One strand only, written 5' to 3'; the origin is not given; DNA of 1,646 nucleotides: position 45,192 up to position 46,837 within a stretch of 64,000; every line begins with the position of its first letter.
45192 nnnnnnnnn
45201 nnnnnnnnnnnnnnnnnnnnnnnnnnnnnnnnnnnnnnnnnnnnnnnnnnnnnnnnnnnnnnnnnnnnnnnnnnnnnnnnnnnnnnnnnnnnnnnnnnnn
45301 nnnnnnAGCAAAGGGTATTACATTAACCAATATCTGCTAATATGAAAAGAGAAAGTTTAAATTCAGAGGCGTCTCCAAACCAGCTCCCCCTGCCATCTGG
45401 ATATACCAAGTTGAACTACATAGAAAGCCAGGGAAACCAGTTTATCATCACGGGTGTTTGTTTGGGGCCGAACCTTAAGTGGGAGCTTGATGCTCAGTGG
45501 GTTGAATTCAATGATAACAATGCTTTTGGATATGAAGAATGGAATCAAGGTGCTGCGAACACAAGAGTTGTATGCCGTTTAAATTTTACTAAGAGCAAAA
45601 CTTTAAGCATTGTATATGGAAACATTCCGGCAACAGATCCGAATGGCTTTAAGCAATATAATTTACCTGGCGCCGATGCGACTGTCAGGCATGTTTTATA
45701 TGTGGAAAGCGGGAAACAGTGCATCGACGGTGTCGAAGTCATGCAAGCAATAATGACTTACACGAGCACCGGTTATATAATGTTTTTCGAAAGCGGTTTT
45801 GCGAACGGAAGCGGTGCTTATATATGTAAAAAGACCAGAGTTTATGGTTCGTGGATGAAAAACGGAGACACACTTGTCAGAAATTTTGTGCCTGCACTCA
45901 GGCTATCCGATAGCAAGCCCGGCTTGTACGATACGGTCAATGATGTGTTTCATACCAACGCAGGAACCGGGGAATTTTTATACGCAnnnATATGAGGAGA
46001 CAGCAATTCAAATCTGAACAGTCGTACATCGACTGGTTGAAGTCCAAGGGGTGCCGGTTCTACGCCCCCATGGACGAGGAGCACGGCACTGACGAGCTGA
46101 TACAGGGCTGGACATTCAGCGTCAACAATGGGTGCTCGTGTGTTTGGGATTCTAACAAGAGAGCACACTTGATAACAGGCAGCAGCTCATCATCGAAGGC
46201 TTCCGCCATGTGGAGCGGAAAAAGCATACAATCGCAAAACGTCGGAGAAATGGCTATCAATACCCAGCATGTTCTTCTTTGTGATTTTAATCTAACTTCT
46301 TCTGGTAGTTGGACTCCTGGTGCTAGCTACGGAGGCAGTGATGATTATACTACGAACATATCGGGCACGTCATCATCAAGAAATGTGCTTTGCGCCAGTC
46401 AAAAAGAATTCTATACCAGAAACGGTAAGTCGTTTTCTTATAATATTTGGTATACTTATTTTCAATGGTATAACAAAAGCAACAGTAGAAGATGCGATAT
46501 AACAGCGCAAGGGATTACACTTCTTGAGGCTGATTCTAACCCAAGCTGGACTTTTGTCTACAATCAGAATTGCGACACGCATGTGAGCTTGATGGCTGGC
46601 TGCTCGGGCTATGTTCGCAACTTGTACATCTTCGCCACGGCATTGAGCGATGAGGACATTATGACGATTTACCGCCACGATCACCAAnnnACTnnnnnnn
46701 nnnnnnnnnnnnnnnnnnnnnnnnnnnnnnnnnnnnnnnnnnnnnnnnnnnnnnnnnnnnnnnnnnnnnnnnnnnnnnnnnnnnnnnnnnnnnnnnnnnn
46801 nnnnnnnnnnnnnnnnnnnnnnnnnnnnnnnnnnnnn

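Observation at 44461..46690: Low-GC receptor-binding cassette array with a duplicated two-gene unit and a start-less cassette fragment fused in frame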

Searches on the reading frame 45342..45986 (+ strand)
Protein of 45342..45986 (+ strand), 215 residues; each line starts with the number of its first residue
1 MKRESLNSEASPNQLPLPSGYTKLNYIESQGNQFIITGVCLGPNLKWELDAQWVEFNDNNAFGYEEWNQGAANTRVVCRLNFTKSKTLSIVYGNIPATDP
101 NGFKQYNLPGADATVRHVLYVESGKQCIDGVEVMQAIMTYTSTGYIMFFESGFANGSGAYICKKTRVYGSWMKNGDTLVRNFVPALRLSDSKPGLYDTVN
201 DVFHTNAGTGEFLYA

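Call 11: search_protein_families(library=pfam, proteins=[window:45342-45986:+], max_evalue=0.1)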
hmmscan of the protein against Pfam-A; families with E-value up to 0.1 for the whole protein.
window:45342-45986:+ (215 aa): 0 families

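Call 12: search_protein_families(library=phrogs, proteins=[window:45342-45986:+], max_evalue=0.1)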
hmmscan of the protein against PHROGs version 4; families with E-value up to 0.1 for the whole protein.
window:45342-45986:+ (215 aa): 0 families

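Call 14: find_related_loci(query=window:45342-45986:+, collection=viral_contigs, flank=6000)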
Query window:45342-45986:+ (215 aa) in viral_contigs; peptide patterns used: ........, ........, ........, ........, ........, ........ (x = any residue, [..] = any of these).
20 stretches matched a pattern; 6 encode a relative of the query (tblastn E <= 1e-3); 6 distinct loci.
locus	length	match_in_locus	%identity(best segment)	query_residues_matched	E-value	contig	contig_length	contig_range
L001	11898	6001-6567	30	17-213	7e-18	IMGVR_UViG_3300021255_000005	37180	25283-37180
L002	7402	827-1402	28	17-212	4e-17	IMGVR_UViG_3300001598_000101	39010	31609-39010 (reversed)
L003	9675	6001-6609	30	1-215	1e-15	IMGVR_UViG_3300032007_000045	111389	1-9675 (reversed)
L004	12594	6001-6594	28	14-213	1e-14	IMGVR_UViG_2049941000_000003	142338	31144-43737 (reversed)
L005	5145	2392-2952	29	17-213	9e-11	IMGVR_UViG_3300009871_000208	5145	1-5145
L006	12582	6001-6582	28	9-213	8e-10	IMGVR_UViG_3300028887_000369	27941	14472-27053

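Call 38: search_solved_structures(query=window:45342-45986:+, max_evalue=1)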
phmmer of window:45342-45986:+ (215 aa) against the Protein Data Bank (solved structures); distinct sequences matched with E-value up to 1: 3.
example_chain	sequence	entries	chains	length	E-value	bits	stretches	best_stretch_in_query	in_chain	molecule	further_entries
2dks_A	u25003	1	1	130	0.38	13.2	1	80-161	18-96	Carcinoembryonic antigen-related cell adhesion molecule 8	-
4y88_A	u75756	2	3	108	0.42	13.1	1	81-161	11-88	Carcinoembryonic antigen-related cell adhesion molecule 8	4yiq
4wtz_G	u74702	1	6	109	0.43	13.1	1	81-161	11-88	Carcinoembryonic antigen-related cell adhesion molecule 8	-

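Call 45: search_protein_representatives(protein=window:45342-45986:+)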
Query: 215 residues. Proteins with E-value up to 0.001 (for the whole library): 10816; up to 1e-10: 2871; up to 1e-30: 151. The best 150 are listed.
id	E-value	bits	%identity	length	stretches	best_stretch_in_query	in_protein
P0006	3.7e-141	484.0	97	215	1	1-215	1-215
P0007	8.5e-87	306.3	31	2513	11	17-211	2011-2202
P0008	7.3e-77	273.9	32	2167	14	10-213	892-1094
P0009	9.4e-72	257.2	34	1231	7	17-214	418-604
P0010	2.0e-64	233.2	33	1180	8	14-212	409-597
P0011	4.8e-63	228.7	30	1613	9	17-213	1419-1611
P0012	1.8e-61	223.6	39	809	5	17-214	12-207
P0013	5.2e-61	222.0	34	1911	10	12-213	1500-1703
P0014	1.1e-59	217.7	36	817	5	21-214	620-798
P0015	1.9e-59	217.0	33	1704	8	17-215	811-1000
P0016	3.7e-58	212.7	34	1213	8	17-213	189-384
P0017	9.8e-58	211.3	33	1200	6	16-215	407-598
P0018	4.0e-57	209.3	35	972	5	17-213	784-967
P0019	5.8e-57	208.8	37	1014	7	17-214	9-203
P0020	1.1e-56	208.0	33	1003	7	126-214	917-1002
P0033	1.2e-45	171.9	32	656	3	17-210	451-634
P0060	3.5e-39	150.7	40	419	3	17-213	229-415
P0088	5.2e-36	140.3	44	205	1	16-215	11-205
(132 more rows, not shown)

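Call 46: search_protein_families(library=pfam, proteins=[P0007, P0009, P0012, P0014, P0033, P0060, P0088], max_evalue=0.01)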
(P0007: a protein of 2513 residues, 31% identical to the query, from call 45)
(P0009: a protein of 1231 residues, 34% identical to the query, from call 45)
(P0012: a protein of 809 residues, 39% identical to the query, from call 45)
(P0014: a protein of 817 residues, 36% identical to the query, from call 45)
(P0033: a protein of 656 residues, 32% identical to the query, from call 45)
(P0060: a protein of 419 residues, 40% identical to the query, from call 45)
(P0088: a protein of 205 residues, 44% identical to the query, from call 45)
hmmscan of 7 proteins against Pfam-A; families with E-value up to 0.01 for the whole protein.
P0007 (2513 aa): 3 families
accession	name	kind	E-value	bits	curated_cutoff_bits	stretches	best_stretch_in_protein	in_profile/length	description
PF09479.16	Flg_new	-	2.4e-86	284.2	27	10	1448-1489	3-41/65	Listeria-Bacteroides repeat domain (List_Bact_rpt)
PF18998.6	Flg_new_2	-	2.4e-12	47.1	23.6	0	389-428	5-42/73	Divergent InlB B-repeat domain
PF18591.6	IMP2_C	-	8.2e-05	23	26.8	0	710-738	31-59/63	Immune Mapped Protein 2 (IMP2) C-terminal domain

P0009 (1231 aa): 0 families

P0012 (809 aa): 0 families

P0014 (817 aa): 1 family
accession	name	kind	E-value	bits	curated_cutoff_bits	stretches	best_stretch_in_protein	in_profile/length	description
PF22820.2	TcaA_3rd_4th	-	0.0063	16.9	27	0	98-129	7-37/73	TcaA protein 3rd/4th domain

P0033 (656 aa): 1 family
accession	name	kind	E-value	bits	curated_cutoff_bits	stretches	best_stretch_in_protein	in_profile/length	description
PF01095.25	Pectinesterase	-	0.00014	21.1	27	0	405-450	130-171/298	Pectinesterase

P0060 (419 aa): 0 families

P0088 (205 aa): 0 families

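Call 47: search_protein_families(library=ncbifam, proteins=[window:45342-45986:+, P0012], max_evalue=0.1)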
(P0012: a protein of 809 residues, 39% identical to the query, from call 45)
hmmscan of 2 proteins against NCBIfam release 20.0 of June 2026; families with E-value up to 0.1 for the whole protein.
window:45342-45986:+ (215 aa): 1 family
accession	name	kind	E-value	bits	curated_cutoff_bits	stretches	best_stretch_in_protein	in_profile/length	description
NF047356.1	RNA_bind_RnpM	equivalog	0.085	12.9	80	0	142-173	26-57/82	RNase P modulator RnpM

P0012 (809 aa): 0 families

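Call 49: find_homologous_proteins(query=window:45342-45986:+, max_evalue=0.00001)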
Query window:45342-45986:+ (215 aa): 57 proteins with E <= 0.00001 among 124 candidates.
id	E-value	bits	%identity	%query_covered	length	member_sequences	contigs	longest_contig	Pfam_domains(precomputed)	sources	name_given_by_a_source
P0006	1.2e-140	484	97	100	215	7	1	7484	-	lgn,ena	-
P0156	5.5e-79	282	66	93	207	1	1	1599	-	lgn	-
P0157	5.9e-78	279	65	93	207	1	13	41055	-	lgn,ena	-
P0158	1.1e-75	272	65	92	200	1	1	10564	-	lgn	-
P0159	1.5e-56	209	52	100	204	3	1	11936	-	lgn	-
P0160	6.3e-54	201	48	100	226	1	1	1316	-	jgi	jgi:hypothetical protein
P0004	6.4e-44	168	44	100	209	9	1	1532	-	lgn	-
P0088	1.6e-35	140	40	100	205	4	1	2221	-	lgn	-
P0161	6.4e-33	132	42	93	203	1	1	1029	-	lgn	-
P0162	7.8e-27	112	38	100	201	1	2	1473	-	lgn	-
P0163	2.0e-23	101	35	100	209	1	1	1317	-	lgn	-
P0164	1.7e-20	91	35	100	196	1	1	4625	-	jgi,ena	-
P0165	2.3e-20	91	34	100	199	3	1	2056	-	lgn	-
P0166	2.0e-19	88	34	100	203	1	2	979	-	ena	-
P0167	3.1e-19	87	38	93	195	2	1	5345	-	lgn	-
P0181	1.5e-15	75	31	94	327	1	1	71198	-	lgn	-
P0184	8.8e-15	73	31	100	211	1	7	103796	-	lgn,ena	-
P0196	5.1e-10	57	49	22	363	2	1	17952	-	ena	-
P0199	1.2e-9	56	59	23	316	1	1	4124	PF07963.18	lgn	-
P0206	2.7e-7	48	30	92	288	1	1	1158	PF18370.8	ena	-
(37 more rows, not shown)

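Call 63: predict_structure(alignment_id=A2)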
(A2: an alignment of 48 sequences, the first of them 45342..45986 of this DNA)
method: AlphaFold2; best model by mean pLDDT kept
length: 215 residues; sequences in the alignment: 48
mean_pLDDT: 90.6   pTM: 0.87
mean pLDDT of the five models: 90.6, 90.5, 90.2, 89.6, 88.8
residues with pLDDT >= 90: 166; 70-90: 34; 50-70: 5; < 50: 10
segments of 3 or more residues with pLDDT < 50: 1-10
pLDDT, mean of each block of 10 residues (from residue 1): 41 74 97 95 98 91 90 92 94 88 94 92 98 97 95 84 95 98 97 97 94 94
secondary structure, 60 per line:
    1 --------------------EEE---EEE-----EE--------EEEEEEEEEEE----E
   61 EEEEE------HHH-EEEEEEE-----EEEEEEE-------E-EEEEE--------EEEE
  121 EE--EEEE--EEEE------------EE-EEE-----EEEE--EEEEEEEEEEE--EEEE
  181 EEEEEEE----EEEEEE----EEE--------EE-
elements in order: E21-23 E27-29 E45-55 E60-65 E76-82 E88-94 E104-108 E117-122 E125-128 E131-134 E150-152 E158-161 E164-174 E177-187 E192-197 E202-204

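Call 66: fold_search(model_id=the predicted structure, library=pdb)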
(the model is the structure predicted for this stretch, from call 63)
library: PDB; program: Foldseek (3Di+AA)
matches with E <= 10: 916; with E <= 0.001: 6
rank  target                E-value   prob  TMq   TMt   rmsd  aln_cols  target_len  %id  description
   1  1pz7_A                3.1e-04  1.00  0.43  0.47   6.7       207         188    8  Modulation of agrin function by alternative splicing and Ca2+ binding (released 2004-04-13)
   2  3bop_B                3.6e-04  1.00  0.41  0.50   5.8       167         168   14  Structure of mouse beta-neurexin 2D4 (released 2008-03-25)
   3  8g7z_C                5.0e-04  1.00  0.46  0.54   6.4       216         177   13  Cryo-EM structure of full length Neuroligin-2 from Mouse bound to two Neurexin-1 Beta conformation one (released 2025-05-14)
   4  1pz7_B                8.0e-04  1.00  0.42  0.46   6.8       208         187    9  Modulation of agrin function by alternative splicing and Ca2+ binding (released 2004-04-13)
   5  1pz8_D                8.9e-04  1.00  0.42  0.50   6.6       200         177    9  Modulation of agrin function by alternative splicing and Ca2+ binding (released 2004-04-13)
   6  6er4_A                9.4e-04  1.00  0.41  0.45   5.9       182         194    9  Ruminococcus gnavus IT-sialidase CBM40 bound to alpha2,6 sialyllactose (released 2018-05-02)
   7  3b3q_E                1.0e-03  1.00  0.44  0.50   6.8       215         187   13  Crystal structure of a synaptic adhesion complex (released 2008-01-15)
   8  6er3_B                1.2e-03  1.00  0.38  0.43   6.7       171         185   11  Ruminococcus gnavus IT-sialidase CBM40 bound to alpha2,3 sialyllactose (released 2018-05-02)
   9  6er2_A                1.2e-03  1.00  0.43  0.49   5.9       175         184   10  Ruminococcus gnavus IT-sialidase CBM40 (released 2018-05-02)
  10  5w6p_F                1.2e-03  0.99  0.37  0.15   7.9       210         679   10  Crystal structure of Bacteriophage CBA120 tailspike protein 2 enzymatically active domain (TSP2dN, orf211) (released 2018-10-24)
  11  6w4q_E                1.3e-03  1.00  0.42  0.15   6.4       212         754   11  Crystal structure of full-length tailspike protein 2 (TSP2, ORF211) ) from Escherichia coli O157:H7 bacteriophage CAB1 (released 2021-01-20)
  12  6er2_B                1.4e-03  1.00  0.38  0.43   6.6       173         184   11  Ruminococcus gnavus IT-sialidase CBM40 (released 2018-05-02)
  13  4azz_A                1.4e-03  1.00  0.38  0.47   7.8       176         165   15  Carbohydrate binding module CBM66 from Bacillus subtilis (released 2012-07-25)
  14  2d6n_B                1.4e-03  1.00  0.39  0.51   7.6       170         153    9  Crystal structure of mouse galectin-9 N-terminal CRD in complex with N-acetyllactosamine (released 2006-09-26)
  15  3sh4                  1.5e-03  1.00  0.46  0.50   9.2       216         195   11  Laminin G like domain 3 from human perlecan (released 2011-12-14)
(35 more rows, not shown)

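Call 70: fold_search(model_id=the predicted structure, library=viral)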
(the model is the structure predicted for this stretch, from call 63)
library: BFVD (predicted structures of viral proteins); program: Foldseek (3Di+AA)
matches with E <= 10: 771; with E <= 0.001: 24
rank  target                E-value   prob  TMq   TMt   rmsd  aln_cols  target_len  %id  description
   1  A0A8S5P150            1.5e-14  1.00  0.71  0.43   3.4       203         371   22  Uncharacterized protein [Siphoviridae sp. ctEqU3]
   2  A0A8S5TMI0            1.2e-13  1.00  0.71  0.76   7.8       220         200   21  Uncharacterized protein [Siphoviridae sp. ct9UA16]
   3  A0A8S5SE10            1.3e-10  1.00  0.72  0.21   2.9       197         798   16  receptor protein-tyrosine kinase [virus sp. ctX0L1]
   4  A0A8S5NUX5            2.6e-10  1.00  0.70  0.24   4.5       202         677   18  GDSL like Lipase Acylhydrolase [Myoviridae sp. cte5Z19]
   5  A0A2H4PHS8            1.4e-06  1.00  0.62  0.32   4.8       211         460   15  (no name in the UniProt tables at hand)
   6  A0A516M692            2.0e-06  1.00  0.45  0.15   8.6       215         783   16  (no name in the UniProt tables at hand)
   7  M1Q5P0                4.2e-06  1.00  0.56  0.13  13.5       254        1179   12  (no name in the UniProt tables at hand)
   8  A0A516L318            8.0e-05  1.00  0.51  0.23   8.3       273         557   12  (no name in the UniProt tables at hand)
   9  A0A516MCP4            1.4e-04  1.00  0.60  0.28   5.3       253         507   12  (no name in the UniProt tables at hand)
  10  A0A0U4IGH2            1.4e-04  1.00  0.47  0.28   6.9       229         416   11  (no name in the UniProt tables at hand)
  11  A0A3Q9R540            1.5e-04  1.00  0.53  0.30   5.4       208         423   15  (no name in the UniProt tables at hand)
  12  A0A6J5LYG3            2.2e-04  1.00  0.46  0.30   9.8       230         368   13  Concanavalin A-like lectin/glucanases superfamily [uncultured Caudovirales phage]
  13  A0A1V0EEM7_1          2.2e-04  1.00  0.46  0.15   9.6       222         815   13  receptor protein-tyrosine kinase [Caulobacter phage Ccr34]
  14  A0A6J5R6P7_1          2.4e-04  1.00  0.51  0.10  12.4       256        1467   11  Concanavalin A-like lectin/glucanases superfamily [uncultured Caudovirales phage]
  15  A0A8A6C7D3            3.0e-04  1.00  0.36  0.35   9.8       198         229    9  (no name in the UniProt tables at hand)
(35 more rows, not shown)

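Call 76: search_protein_families(library=phrogs, proteins=[L001:5452-6582:+, L006:5191-7800:+, L005:1471-3174:+, L002:818-1933:+, L004:5908-6642:+, L003:5201-5995:+, L001:4380-5447:+], max_evalue=0.001)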
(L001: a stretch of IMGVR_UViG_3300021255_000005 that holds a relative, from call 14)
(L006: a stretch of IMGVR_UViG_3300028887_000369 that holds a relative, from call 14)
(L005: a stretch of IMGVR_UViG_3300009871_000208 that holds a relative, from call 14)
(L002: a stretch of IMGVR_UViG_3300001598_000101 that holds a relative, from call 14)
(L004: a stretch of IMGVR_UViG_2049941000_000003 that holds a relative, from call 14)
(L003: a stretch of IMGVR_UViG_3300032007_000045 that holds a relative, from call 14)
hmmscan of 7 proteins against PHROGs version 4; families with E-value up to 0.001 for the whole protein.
L001:5452-6582:+ (377 aa): 0 families

L006:5191-7800:+ (870 aa): 0 families

L005:1471-3174:+ (568 aa): 0 families

L002:818-1933:+ (372 aa): 1 family
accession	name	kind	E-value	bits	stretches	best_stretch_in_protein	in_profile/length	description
phrog_18725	-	unknown function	6.1e-12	47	1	236-368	5-130/132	-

L004:5908-6642:+ (245 aa): 0 families

L003:5201-5995:+ (265 aa): 1 family
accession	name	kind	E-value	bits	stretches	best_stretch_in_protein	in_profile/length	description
phrog_24103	-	unknown function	7.3e-05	23.9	1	22-72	136-185/197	-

L001:4380-5447:+ (356 aa): 7 families
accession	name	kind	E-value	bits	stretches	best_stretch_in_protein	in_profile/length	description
phrog_17509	-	unknown function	3e-12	47.6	1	224-322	31-141/281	-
phrog_19695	-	unknown function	3.9e-11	44.4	1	4-130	4-130/164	-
phrog_22125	-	unknown function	2.3e-10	41.5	1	121-163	25-68/105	-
phrog_2824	-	head and packaging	2.6e-07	30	1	86-164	817-890/1151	virion structural protein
phrog_31460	-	tail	6e-05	23.7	0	114-180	119-186/288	tail protein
phrog_6907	-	unknown function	0.00075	20.8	0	276-343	32-88/99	-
phrog_14726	-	tail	0.00095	19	1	130-163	286-319/537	tail fiber protein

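Call 77: search_protein_families(library=pfam, proteins=[L001:5452-6582:+, L006:5191-7800:+, L005:1471-3174:+, L002:818-1933:+, P0199, P0206, P0181, P0196], max_evalue=0.01)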
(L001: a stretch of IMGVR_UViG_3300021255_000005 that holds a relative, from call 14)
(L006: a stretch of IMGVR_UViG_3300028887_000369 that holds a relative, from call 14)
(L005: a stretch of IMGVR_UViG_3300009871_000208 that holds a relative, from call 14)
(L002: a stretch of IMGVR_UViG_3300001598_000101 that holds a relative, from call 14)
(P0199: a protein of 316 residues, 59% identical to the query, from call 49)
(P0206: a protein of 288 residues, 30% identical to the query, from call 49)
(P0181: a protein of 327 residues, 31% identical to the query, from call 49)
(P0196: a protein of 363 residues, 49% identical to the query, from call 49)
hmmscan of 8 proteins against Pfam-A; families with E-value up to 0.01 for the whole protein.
L001:5452-6582:+ (377 aa): 0 families

L006:5191-7800:+ (870 aa): 0 families

L005:1471-3174:+ (568 aa): 0 families

L002:818-1933:+ (372 aa): 0 families

P0199 (316 aa): 1 family
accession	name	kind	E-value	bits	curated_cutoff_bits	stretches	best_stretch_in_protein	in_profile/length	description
PF07963.17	N_methyl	-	2.7e-06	27.1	21.2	1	2-24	4-26/27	Prokaryotic N-terminal methylation motif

P0206 (288 aa): 1 family
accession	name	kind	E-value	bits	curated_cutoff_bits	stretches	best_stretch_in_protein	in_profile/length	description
PF18370.7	RGI_lyase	-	1.6e-05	25.6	27.8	1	219-263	33-78/86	Rhamnogalacturonan I lyases beta-sheet domain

P0181 (327 aa): 0 families

P0196 (363 aa): 0 families

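Call 84: find_encoding_contigs(protein=P0157, flank=5000, max_places=3)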
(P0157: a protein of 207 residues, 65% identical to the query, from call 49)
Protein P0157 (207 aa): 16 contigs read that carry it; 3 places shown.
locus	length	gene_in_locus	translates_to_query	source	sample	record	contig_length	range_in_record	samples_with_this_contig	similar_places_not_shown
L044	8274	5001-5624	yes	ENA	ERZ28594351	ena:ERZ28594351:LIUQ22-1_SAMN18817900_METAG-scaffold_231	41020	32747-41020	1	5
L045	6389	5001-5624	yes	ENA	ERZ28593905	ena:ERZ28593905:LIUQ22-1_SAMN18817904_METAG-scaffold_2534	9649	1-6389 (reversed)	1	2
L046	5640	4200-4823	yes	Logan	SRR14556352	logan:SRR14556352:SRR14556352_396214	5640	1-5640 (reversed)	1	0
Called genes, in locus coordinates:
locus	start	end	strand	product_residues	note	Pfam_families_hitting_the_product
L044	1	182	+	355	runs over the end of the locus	-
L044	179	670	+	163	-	-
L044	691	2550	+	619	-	-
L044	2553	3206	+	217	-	-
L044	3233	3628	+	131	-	-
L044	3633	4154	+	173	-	-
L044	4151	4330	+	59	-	-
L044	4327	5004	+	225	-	PF13385:Laminin_G_3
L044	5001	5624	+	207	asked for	-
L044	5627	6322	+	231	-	-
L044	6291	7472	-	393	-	PF04397:LytTR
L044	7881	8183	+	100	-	-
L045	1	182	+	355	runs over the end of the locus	-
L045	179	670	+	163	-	-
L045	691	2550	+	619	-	-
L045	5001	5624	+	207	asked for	-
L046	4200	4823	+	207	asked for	-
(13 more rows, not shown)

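Call 85: find_encoding_contigs(protein=P0159, flank=5000, max_places=2)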
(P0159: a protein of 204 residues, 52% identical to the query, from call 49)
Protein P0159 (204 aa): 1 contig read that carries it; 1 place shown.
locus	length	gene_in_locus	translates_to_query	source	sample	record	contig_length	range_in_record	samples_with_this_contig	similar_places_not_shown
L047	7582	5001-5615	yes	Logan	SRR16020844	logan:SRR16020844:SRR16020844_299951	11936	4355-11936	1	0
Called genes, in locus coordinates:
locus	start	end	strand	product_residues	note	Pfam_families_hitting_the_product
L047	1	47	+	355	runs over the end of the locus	-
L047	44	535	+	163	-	-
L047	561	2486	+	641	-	-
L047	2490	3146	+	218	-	-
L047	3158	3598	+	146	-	-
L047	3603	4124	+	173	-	-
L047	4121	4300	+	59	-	-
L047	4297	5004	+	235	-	-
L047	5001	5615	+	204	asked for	-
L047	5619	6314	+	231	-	-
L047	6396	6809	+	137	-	PF06250:YhcG_C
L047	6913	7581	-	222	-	?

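Call 86: find_encoding_contigs(protein=P0184, flank=5000, max_places=2)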
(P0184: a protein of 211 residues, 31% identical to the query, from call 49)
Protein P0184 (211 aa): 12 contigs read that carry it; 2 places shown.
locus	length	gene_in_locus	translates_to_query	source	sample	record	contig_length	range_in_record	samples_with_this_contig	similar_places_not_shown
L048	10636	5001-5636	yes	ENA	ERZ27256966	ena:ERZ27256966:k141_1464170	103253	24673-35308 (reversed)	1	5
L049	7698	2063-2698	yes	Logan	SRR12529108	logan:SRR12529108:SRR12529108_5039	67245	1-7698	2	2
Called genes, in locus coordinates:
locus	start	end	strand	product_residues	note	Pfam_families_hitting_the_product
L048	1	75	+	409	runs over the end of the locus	-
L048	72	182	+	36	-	-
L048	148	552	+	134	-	-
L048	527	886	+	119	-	-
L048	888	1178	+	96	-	-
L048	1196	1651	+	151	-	-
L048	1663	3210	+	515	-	-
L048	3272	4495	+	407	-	-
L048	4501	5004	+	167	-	-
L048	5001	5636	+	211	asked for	-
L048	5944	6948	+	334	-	-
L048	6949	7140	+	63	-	-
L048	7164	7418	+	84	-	-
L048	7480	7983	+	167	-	-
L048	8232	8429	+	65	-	-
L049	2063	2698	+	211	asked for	-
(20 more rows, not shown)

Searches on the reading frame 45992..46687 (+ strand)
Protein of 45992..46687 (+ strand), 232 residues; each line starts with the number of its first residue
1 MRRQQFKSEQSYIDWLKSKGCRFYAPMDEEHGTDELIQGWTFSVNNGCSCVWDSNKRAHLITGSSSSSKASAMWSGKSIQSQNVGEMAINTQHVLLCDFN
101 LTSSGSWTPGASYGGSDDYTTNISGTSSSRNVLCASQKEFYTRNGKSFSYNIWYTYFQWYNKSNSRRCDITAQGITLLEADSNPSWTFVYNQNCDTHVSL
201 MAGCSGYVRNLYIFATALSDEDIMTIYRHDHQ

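Call 11: search_protein_families(library=pfam, proteins=[window:45992-46687:+], max_evalue=0.1)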
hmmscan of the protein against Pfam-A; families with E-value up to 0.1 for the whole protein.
window:45992-46687:+ (232 aa): 0 families

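Call 12: search_protein_families(library=phrogs, proteins=[window:45992-46687:+], max_evalue=0.1)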
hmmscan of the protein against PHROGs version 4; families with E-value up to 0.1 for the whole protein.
window:45992-46687:+ (232 aa): 0 families

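Call 40: search_solved_structures(query=window:45992-46687:+, max_evalue=1)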
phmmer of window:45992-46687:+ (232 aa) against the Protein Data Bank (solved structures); distinct sequences matched with E-value up to 1: 0.

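Call 47: search_protein_families(library=ncbifam, proteins=[window:45992-46687:+], max_evalue=0.1)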
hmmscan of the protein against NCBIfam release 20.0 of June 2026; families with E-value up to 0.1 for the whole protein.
window:45992-46687:+ (232 aa): 0 families

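Call 53: find_homologous_proteins(query=window:45992-46687:+, max_evalue=0.001)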
Query window:45992-46687:+ (232 aa): 9 proteins with E <= 0.001 among 95 candidates.
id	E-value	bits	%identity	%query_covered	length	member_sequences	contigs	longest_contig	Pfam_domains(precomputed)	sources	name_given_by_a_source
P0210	2.4e-156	536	100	100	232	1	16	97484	-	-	-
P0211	5.5e-115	401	74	100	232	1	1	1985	-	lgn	-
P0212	9.6e-115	400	74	100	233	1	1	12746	-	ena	-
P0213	3.4e-108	378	72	100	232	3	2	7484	-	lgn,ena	-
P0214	4.7e-106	371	72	100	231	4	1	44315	-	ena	-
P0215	1.6e-92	327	61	100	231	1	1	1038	-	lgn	-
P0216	8.7e-61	223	46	100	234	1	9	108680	-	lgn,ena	-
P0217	8.1e-35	138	35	97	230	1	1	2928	-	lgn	-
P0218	7.6e-33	132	50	57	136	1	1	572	-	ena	-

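Call 72: find_encoding_contigs(protein=P0210, flank=3000, max_places=10)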
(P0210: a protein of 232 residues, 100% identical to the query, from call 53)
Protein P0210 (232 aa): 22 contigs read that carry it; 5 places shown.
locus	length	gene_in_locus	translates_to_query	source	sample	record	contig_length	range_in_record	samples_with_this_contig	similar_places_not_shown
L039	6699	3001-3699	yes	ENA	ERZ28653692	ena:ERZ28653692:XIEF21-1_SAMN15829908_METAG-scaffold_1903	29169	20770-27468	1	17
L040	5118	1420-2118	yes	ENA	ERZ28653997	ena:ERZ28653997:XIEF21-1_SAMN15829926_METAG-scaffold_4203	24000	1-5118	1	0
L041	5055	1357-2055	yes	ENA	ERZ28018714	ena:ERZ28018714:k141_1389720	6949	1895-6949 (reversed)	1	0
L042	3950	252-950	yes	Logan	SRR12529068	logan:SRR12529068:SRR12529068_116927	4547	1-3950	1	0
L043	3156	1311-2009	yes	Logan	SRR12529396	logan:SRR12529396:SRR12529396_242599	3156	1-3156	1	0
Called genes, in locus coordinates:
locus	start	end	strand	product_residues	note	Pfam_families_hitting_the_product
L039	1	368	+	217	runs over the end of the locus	-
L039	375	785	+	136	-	-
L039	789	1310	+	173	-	-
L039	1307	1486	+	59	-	-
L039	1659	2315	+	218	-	PF13385:Laminin_G_3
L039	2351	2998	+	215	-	-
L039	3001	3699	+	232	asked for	-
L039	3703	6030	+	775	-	-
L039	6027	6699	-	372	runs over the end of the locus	PF13102:Phage_int_SAM_5 (weak), PF00589:Phage_integrase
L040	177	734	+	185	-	PF13385:Laminin_G_3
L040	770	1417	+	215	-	-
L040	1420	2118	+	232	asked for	-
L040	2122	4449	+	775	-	-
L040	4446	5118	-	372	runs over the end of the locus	PF13102:Phage_int_SAM_5 (weak), PF00589:Phage_integrase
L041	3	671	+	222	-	?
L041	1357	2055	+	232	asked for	-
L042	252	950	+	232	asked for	-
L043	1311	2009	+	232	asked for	-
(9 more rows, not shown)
